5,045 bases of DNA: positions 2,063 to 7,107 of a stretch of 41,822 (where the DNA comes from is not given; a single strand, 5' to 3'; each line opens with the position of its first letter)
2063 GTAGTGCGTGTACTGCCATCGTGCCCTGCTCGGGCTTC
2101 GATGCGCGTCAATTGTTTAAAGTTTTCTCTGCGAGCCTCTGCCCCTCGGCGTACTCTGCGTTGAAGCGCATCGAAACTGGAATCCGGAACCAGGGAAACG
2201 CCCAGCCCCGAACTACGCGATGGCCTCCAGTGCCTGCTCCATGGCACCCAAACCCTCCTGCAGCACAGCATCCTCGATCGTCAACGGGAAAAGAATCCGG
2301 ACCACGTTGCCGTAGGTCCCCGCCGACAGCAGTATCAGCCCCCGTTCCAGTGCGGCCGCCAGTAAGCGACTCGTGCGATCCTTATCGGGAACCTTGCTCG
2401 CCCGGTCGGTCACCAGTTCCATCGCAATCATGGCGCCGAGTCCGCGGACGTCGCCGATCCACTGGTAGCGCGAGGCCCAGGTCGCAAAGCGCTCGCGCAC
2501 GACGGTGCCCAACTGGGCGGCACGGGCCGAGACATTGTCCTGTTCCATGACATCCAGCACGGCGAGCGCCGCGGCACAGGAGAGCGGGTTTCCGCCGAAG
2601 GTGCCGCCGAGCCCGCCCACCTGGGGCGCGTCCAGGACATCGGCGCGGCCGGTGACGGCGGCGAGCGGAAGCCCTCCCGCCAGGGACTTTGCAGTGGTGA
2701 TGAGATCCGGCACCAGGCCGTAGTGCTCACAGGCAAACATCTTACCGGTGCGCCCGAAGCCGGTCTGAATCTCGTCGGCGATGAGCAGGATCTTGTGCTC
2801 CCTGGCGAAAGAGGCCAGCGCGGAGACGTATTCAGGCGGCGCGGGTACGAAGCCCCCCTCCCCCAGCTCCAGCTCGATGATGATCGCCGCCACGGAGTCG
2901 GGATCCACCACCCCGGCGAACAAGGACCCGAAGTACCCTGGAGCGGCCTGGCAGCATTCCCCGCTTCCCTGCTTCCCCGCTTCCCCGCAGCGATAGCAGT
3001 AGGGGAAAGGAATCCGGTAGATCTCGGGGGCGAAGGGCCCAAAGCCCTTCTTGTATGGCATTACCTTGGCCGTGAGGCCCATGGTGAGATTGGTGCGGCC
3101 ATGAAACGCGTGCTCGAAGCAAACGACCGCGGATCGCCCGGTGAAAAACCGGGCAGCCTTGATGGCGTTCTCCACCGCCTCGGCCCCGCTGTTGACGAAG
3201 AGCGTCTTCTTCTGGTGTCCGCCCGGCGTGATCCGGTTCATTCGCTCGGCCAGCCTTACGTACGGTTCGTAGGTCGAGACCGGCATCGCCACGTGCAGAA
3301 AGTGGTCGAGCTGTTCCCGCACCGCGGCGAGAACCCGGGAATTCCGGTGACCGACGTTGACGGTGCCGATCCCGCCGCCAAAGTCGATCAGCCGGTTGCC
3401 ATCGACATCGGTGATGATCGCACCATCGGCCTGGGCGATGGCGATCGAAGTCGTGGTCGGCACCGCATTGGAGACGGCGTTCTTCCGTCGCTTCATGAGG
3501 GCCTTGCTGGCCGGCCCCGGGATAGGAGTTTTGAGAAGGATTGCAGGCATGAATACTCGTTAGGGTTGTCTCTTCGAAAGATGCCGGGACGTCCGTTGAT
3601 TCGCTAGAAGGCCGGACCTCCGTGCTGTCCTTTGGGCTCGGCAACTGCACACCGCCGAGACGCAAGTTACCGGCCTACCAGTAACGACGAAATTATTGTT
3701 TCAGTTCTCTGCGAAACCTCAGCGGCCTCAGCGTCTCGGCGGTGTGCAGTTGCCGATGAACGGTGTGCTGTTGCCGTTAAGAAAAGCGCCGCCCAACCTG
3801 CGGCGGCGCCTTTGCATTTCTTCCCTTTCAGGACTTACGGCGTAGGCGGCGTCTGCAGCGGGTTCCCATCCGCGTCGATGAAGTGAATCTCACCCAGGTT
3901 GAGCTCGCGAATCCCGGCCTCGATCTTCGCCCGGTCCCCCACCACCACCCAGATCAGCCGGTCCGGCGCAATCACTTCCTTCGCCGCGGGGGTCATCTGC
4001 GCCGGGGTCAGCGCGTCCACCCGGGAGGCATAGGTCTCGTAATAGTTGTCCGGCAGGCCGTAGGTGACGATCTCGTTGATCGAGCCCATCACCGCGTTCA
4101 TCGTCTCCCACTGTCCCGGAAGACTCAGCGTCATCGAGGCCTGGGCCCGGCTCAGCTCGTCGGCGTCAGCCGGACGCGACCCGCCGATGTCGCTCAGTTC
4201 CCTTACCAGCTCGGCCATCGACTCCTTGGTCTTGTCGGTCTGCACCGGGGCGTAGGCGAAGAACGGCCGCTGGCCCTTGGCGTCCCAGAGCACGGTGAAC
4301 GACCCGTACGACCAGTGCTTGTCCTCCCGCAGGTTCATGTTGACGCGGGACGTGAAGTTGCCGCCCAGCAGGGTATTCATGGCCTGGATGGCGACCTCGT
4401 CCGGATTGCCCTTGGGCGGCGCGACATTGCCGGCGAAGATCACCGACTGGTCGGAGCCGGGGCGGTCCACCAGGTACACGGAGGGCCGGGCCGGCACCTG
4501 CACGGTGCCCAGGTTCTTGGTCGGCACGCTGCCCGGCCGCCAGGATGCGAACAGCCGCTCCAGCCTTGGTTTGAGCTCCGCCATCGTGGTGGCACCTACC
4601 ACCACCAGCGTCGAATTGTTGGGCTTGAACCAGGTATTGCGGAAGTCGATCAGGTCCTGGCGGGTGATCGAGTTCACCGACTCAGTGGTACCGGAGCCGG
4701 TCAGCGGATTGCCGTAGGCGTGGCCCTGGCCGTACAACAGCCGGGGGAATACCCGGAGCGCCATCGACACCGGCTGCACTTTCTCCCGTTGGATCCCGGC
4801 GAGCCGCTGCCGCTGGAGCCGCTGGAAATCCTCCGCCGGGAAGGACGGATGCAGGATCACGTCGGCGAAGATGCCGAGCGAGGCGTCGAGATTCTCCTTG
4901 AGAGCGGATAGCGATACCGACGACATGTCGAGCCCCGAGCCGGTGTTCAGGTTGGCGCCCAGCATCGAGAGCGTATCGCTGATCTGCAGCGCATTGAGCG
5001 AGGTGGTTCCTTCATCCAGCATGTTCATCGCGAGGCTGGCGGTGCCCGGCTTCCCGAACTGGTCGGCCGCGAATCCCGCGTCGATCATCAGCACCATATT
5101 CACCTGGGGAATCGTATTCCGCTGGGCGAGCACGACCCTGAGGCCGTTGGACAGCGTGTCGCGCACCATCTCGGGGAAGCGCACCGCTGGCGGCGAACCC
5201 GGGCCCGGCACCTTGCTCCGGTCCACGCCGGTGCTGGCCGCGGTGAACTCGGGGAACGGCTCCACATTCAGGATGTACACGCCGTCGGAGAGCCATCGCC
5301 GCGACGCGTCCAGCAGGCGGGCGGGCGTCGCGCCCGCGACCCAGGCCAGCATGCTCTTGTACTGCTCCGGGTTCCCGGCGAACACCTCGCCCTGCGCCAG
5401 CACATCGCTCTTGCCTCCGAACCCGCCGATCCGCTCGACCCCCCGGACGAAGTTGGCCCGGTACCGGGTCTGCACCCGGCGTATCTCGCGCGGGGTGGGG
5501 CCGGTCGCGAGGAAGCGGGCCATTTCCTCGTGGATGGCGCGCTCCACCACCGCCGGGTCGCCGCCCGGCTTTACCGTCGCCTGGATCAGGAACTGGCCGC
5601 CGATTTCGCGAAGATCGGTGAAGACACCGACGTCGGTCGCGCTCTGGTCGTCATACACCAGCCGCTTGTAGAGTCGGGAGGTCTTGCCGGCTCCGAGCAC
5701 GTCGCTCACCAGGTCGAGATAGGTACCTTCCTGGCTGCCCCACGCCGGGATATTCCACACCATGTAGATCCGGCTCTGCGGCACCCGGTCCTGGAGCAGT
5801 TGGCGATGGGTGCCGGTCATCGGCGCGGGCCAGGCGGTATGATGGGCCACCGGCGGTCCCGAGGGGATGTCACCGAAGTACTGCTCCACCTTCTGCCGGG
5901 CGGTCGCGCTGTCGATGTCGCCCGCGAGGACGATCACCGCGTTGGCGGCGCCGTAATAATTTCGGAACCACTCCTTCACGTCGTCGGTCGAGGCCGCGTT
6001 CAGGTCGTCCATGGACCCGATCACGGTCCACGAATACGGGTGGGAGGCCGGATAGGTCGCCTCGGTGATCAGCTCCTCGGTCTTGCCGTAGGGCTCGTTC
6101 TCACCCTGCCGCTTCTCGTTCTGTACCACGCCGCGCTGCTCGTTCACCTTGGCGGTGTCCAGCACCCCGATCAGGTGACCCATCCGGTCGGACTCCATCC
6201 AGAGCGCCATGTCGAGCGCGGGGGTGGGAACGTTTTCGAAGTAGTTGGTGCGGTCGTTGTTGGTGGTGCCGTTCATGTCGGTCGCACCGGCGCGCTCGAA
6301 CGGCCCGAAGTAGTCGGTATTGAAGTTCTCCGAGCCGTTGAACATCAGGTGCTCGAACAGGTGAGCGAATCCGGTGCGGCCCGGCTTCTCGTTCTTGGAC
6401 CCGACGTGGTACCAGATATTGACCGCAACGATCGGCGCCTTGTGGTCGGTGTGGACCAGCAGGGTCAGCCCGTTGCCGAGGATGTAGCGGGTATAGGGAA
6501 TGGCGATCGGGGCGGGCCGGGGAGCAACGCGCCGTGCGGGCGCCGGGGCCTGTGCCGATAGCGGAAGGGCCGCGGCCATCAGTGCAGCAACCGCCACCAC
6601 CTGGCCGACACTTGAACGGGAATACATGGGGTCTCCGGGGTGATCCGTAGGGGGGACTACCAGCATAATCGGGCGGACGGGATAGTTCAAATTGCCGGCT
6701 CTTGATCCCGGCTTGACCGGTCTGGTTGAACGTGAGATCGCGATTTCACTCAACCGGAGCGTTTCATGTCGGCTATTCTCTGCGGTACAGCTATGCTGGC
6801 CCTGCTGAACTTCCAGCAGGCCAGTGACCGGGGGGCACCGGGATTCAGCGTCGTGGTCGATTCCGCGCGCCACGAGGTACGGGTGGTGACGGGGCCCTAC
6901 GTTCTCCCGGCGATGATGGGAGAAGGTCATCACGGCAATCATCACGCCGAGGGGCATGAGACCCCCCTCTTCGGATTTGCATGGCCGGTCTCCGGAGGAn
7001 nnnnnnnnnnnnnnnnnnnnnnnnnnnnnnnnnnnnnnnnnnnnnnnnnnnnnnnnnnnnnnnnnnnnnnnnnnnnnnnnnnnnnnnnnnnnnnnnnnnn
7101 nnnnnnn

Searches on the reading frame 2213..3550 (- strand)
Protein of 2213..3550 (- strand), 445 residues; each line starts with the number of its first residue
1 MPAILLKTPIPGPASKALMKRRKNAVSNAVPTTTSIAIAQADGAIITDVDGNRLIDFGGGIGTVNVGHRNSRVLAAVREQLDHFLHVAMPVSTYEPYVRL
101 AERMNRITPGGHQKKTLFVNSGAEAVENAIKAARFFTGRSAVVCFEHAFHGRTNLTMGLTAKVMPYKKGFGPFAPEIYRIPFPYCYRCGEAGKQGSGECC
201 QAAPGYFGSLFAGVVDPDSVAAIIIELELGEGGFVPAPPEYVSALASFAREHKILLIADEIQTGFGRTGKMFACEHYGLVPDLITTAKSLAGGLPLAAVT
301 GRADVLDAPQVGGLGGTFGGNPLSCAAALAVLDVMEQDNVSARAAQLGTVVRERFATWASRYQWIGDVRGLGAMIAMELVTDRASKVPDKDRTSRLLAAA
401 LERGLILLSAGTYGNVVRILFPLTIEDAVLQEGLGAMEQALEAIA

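Call 38: search_protein_families(library=pfam, proteins=[window:2213-3550:-], max_evalue=0.001)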
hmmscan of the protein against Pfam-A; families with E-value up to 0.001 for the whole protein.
window:2213-3550:- (445 aa): 1 family
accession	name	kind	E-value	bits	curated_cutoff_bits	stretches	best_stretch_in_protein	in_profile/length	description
PF00202.27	Aminotran_3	-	8.2e-124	413.8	30.5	1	34-441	9-403/403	Aminotransferase class-III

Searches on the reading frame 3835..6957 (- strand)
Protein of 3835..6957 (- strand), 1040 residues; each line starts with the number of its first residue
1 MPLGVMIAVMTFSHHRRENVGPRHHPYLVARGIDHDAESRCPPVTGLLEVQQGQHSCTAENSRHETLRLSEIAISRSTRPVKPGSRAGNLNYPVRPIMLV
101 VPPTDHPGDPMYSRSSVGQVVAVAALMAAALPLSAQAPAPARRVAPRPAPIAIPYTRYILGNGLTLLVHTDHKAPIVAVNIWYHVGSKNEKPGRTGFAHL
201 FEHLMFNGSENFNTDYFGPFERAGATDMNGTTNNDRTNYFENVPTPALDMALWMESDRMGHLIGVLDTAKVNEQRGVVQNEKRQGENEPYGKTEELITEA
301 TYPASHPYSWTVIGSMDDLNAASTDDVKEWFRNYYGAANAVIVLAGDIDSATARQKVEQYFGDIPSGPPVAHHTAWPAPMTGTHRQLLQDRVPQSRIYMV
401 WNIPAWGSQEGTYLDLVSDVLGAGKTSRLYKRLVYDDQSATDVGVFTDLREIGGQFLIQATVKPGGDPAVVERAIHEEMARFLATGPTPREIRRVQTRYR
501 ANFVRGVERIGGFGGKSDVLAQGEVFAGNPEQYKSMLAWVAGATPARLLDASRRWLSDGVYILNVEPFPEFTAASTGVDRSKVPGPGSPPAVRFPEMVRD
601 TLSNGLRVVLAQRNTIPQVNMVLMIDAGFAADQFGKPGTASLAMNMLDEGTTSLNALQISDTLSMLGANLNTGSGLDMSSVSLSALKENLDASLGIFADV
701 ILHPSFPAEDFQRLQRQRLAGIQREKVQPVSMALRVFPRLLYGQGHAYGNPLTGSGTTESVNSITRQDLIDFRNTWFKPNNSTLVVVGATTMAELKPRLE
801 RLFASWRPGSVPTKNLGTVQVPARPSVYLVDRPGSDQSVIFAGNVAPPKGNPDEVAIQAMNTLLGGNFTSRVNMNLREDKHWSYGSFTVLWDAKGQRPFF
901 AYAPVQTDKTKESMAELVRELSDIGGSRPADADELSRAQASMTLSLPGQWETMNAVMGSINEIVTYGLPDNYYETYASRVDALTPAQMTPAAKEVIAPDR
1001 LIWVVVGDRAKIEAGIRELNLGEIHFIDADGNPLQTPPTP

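Call 38: search_protein_families(library=pfam, proteins=[window:3835-6957:-], max_evalue=0.001)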
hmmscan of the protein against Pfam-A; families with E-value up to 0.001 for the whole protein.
window:3835-6957:- (1040 aa): 2 families
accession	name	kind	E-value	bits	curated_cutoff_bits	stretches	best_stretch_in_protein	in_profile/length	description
PF05193.26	Peptidase_M16_C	-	1.3e-58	198.3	23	2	323-498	3-180/181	Peptidase M16 inactive domain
PF00675.25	Peptidase_M16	-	2.7e-29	102.4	22.3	2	169-302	5-136/149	Insulinase (Peptidase family M16)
